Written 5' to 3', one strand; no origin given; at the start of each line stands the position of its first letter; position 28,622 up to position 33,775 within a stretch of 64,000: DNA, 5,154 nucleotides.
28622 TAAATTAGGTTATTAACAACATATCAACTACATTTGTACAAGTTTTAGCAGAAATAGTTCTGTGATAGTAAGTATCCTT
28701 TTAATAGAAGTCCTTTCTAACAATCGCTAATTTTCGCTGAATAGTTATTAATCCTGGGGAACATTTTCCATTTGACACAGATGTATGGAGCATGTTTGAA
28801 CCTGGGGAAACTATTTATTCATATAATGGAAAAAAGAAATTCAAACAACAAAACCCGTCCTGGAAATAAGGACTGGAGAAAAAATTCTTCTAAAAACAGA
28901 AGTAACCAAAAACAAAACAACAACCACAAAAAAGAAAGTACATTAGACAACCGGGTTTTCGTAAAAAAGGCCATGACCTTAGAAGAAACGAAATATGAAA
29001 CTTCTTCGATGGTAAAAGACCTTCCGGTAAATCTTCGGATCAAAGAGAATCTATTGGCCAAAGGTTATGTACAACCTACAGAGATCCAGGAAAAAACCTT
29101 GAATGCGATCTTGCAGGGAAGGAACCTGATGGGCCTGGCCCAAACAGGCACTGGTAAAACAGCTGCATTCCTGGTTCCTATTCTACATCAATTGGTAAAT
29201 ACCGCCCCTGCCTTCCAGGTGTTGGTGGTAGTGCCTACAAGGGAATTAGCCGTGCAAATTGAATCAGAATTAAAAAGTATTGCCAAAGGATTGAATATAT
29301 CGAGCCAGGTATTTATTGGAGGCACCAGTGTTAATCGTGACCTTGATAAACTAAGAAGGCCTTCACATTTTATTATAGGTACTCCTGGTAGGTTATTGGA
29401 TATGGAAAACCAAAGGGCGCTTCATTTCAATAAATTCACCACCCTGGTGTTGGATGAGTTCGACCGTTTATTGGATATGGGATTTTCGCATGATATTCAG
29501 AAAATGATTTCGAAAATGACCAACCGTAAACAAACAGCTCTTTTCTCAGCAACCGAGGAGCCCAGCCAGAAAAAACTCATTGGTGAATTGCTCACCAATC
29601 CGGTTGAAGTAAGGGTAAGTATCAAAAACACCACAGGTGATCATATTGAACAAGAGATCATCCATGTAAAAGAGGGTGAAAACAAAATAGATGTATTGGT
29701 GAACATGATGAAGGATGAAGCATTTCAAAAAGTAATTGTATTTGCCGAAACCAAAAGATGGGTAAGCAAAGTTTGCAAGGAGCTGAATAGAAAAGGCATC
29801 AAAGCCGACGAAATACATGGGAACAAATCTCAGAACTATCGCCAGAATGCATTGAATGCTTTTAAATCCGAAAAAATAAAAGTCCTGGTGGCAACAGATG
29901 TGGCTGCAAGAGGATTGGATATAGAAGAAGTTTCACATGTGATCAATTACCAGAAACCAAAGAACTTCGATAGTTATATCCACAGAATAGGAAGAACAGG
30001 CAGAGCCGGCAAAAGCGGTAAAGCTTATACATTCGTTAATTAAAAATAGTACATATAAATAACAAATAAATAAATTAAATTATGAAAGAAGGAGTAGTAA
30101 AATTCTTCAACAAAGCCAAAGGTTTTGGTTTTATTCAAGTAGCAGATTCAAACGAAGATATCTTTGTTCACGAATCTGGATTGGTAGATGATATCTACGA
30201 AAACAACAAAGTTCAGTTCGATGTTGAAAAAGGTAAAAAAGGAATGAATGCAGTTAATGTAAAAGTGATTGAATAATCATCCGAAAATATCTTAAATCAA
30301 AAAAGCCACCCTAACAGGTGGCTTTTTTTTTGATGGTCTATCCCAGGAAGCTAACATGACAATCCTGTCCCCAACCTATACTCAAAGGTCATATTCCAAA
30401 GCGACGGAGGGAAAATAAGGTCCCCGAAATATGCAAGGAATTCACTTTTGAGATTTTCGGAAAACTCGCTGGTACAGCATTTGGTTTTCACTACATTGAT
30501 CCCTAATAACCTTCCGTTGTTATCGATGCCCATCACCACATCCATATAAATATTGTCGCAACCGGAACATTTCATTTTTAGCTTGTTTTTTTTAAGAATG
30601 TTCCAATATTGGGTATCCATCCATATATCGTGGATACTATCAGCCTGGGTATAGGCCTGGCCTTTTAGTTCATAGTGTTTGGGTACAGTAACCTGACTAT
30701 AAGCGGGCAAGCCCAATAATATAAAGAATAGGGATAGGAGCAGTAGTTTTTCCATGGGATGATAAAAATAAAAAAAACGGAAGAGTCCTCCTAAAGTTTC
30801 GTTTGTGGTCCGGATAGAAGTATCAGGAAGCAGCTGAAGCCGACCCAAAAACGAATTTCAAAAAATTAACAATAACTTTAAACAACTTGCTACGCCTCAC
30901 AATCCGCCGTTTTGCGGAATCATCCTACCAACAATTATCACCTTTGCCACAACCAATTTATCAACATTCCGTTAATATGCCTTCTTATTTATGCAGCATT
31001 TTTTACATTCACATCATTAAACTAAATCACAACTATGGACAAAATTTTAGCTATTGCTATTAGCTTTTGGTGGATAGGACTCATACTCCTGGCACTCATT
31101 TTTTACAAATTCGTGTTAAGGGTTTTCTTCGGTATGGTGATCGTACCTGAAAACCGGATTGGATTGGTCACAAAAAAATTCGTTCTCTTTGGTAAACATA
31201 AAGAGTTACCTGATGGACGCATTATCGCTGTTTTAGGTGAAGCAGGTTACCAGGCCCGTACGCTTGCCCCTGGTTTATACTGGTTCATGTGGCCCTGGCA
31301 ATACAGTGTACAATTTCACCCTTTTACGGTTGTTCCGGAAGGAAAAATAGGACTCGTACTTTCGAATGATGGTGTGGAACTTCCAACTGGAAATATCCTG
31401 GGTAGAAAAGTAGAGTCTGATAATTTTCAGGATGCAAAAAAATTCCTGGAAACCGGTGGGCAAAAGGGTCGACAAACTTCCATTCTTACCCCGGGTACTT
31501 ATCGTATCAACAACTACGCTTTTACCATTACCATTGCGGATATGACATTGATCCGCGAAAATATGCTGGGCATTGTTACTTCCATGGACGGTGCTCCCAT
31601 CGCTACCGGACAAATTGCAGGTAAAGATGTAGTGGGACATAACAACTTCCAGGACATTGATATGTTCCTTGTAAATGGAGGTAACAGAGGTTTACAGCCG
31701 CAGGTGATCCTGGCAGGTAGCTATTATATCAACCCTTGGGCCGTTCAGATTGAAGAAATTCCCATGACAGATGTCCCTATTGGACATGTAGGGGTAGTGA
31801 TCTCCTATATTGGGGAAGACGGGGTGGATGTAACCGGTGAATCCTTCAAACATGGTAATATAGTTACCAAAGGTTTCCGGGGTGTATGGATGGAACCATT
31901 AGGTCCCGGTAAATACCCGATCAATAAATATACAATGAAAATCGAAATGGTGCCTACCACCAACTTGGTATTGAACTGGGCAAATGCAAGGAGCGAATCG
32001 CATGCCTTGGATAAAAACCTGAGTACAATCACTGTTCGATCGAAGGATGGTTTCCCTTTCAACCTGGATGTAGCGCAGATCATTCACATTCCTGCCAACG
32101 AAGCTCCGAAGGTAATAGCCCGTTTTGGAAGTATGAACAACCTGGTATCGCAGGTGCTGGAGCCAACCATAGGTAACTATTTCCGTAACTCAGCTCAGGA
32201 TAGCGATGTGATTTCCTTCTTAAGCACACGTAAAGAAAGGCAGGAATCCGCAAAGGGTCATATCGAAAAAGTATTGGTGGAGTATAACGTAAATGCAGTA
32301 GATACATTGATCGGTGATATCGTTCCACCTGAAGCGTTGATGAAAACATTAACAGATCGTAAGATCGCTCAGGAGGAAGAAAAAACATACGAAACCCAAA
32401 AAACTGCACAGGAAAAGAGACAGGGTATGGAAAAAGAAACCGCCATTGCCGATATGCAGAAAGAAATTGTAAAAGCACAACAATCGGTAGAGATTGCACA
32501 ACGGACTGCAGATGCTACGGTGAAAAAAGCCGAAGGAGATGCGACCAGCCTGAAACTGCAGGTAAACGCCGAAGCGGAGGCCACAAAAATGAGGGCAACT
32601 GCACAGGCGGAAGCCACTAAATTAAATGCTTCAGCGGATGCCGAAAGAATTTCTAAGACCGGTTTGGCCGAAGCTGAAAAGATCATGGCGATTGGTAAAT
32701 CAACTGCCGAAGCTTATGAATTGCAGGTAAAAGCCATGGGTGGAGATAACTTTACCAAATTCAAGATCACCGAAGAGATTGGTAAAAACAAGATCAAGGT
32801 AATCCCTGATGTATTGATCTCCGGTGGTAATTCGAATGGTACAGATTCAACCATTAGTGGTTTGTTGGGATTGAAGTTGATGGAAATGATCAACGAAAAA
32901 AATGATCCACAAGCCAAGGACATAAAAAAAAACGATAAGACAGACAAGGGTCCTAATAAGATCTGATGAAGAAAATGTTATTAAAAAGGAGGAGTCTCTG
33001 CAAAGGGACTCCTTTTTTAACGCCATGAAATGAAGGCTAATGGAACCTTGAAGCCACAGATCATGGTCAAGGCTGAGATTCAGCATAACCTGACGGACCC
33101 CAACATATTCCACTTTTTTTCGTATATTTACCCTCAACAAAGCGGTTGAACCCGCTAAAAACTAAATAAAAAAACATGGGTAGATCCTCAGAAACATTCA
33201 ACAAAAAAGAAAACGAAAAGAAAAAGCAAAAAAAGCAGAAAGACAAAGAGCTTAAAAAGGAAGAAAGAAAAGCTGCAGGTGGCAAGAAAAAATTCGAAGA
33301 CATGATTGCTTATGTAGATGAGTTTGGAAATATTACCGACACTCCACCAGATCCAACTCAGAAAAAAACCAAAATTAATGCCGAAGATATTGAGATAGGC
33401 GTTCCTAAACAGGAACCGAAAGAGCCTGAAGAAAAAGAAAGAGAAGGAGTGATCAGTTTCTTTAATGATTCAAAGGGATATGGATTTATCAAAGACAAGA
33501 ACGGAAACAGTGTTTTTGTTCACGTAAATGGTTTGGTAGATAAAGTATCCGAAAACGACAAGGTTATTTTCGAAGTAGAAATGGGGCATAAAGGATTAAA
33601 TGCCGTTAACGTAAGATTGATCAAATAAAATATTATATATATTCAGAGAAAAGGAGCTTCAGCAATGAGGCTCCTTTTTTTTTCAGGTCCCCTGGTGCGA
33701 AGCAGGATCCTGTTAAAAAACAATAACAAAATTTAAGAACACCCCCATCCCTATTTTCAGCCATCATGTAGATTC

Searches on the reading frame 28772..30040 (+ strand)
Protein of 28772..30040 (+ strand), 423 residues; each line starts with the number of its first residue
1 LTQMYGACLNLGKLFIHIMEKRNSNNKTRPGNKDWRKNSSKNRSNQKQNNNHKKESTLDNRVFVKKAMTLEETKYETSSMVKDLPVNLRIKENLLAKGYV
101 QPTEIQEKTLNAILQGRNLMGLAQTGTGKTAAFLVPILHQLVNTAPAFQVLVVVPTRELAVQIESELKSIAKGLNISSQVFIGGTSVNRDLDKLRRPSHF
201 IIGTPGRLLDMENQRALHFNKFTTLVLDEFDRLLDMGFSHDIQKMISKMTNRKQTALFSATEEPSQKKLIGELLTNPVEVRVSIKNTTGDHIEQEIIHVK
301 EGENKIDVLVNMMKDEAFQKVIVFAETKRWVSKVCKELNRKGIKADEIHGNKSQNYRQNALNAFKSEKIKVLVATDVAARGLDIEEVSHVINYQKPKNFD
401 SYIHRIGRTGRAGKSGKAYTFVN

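Call 64: search_protein_families(library=pfam, proteins=[window:28772-30040:+], max_evalue=0.00001)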
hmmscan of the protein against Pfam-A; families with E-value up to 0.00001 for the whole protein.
window:28772-30040:+ (423 aa): 3 families
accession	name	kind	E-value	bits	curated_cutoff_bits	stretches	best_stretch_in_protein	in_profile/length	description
PF00270.35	DEAD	-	4.9e-47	160.2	26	1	103-263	1-161/167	DEAD/DEAH box helicase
PF00271.37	Helicase_C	-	1.4e-34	119.1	23.5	1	305-413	2-110/110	Helicase conserved C-terminal domain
PF04851.21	ResIII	-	7.3e-09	36.2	22.5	1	102-261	4-161/164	Type III restriction enzyme, res subunit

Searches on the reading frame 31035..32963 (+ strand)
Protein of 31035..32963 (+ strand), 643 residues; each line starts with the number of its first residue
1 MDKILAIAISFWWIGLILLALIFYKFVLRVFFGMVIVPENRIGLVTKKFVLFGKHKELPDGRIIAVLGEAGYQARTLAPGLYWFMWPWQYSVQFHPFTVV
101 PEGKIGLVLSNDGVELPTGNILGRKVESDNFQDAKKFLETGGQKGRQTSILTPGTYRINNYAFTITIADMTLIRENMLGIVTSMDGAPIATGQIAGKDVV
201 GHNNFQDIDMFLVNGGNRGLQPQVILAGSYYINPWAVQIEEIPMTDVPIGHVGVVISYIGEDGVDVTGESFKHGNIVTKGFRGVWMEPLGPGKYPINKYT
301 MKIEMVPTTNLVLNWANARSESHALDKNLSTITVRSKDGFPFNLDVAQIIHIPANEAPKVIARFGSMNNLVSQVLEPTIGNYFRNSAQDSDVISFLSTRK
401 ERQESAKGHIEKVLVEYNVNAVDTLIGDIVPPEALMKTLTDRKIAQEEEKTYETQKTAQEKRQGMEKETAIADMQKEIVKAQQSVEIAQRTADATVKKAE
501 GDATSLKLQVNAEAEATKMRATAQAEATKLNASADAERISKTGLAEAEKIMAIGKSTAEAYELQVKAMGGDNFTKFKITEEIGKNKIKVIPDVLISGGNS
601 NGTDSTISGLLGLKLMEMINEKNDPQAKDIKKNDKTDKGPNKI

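Call 64: search_protein_families(library=pfam, proteins=[window:31035-32963:+], max_evalue=0.00001)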
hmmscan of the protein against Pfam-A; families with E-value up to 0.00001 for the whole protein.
window:31035-32963:+ (643 aa): 1 family
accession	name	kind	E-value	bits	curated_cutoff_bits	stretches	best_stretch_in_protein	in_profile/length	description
PF01145.31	Band_7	-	1.9e-21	77.3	23.6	1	247-459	3-173/176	SPFH domain / Band 7 family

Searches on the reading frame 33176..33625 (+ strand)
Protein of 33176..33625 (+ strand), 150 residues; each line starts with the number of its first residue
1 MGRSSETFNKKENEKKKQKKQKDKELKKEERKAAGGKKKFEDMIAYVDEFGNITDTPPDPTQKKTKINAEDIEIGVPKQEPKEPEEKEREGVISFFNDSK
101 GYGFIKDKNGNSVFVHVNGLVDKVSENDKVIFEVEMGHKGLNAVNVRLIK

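Call 64: search_protein_families(library=pfam, proteins=[window:33176-33625:+], max_evalue=0.00001)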
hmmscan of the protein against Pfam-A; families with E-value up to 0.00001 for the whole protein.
window:33176-33625:+ (150 aa): 1 family
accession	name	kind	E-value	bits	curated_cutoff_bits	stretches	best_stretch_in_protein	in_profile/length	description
PF00313.28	CSD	-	1.2e-13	51.2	27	1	90-148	2-65/66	'Cold-shock' DNA-binding domain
